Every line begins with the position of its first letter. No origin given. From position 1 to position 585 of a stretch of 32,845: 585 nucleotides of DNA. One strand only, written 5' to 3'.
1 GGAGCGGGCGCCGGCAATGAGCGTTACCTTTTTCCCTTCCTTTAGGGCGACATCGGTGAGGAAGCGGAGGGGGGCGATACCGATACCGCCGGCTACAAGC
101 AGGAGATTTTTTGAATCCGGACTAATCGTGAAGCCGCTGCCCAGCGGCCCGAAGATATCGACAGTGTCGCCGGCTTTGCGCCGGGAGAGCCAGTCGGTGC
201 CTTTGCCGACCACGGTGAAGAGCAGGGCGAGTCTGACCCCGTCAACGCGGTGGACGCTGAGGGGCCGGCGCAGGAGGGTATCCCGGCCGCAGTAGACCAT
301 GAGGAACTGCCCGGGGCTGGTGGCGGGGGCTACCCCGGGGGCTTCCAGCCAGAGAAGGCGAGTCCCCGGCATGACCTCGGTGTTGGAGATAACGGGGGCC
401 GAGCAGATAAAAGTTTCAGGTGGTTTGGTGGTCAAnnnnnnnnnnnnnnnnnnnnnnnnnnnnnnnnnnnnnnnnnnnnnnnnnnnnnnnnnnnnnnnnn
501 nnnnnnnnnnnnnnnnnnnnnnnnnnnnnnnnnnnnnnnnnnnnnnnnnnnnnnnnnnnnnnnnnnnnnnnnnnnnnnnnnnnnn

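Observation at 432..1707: AT-rich HEPN-like (TIGR02391-type) solo gene inserted inside the pyr operon between pyrC and pyrK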

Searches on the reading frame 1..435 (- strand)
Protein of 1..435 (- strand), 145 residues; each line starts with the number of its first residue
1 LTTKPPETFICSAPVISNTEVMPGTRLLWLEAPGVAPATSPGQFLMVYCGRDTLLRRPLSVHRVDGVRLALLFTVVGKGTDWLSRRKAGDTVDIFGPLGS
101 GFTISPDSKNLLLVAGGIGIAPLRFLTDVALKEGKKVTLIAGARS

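Call 86: search_protein_families(library=pfam, proteins=[window:1-435:-], max_evalue=0.00001)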
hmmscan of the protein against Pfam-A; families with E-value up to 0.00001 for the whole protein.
window:1-435:- (145 aa): 0 families

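Call 88: search_protein_families(library=ncbifam, proteins=[window:1-435:-], max_evalue=0.001)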
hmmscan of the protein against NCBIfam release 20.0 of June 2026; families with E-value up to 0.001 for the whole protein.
window:1-435:- (145 aa): 21 families
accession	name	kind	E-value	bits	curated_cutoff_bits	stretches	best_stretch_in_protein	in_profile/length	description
NF000798.0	PRK00054.1-3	equivalog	2e-24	86.6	219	1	15-143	10-134/244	dihydroorotate dehydrogenase electron transfer subunit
NF000799.0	PRK00054.1-4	equivalog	3.4e-22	78.7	314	1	15-143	9-143/258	dihydroorotate dehydrogenase electron transfer subunit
NF004862.0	PRK06222.1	subfamily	4.1e-19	69.2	220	1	15-145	4-135/281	sulfide/dihydroorotate dehydrogenase-like FAD/NAD-binding protein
NF000797.0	PRK00054.1-2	equivalog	1.6e-16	60.3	270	1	15-142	19-150/267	dihydroorotate dehydrogenase electron transfer subunit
NF000796.0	PRK00054.1-1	equivalog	1.9e-16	60.1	224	1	38-145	28-127/254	dihydroorotate dehydrogenase electron transfer subunit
NF009414.0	PRK12778.1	equivalog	1.3e-15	56.8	1103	1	16-145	5-135/752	bifunctional dihydroorotate dehydrogenase B NAD binding subunit/NADPH-dependent glutamate synthase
NF006220.0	PRK08345.1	subfamily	1.2e-11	44.4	395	1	41-144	45-152/294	cytochrome-c3 hydrogenase subunit gamma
TIGR02911.1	sulfite_red_B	equivalog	4.1e-11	42.5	288.6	1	37-142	29-136/261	anaerobic sulfite reductase subunit AsrB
NF040830.1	sulfhyd_ShyC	equivalog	6.5e-10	38.7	600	1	40-139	40-141/288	NAD(P)-dependent hydrogenase/sulfhydrogenase 2 subunit gamma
NF009415.0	PRK12779.1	equivalog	2.3e-09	35.7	1519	1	16-144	654-786/944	putative bifunctional glutamate synthase subunit beta/2-polyprenylphenol hydroxylase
NF009413.0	PRK12775.1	equivalog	1.5e-08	32.9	1895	1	22-144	10-135/1006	putative trifunctional 2-polyprenylphenol hydroxylase/glutamate synthase subunit beta/ferritin domain-containing protein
NF040810.1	BenC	equivalog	3.1e-07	29.8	430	1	71-141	166-240/333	benzoate 1,2-dioxygenase electron transfer component BenC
NF040835.1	sulfhyd_HydG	equivalog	3.8e-07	29.7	650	1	69-134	80-146/292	NADPH-dependent hydrogenase/sulfhydrogenase 1 subunit gamma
TIGR01941.1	nqrF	equivalog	1.6e-05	24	295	1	76-145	239-310/405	NADH:ubiquinone reductase (Na(+)-transporting) subunit F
NF045929.1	FNRPetHCyano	equivalog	2.3e-05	23.4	600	1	74-127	220-274/411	ferredoxin--NADP reductase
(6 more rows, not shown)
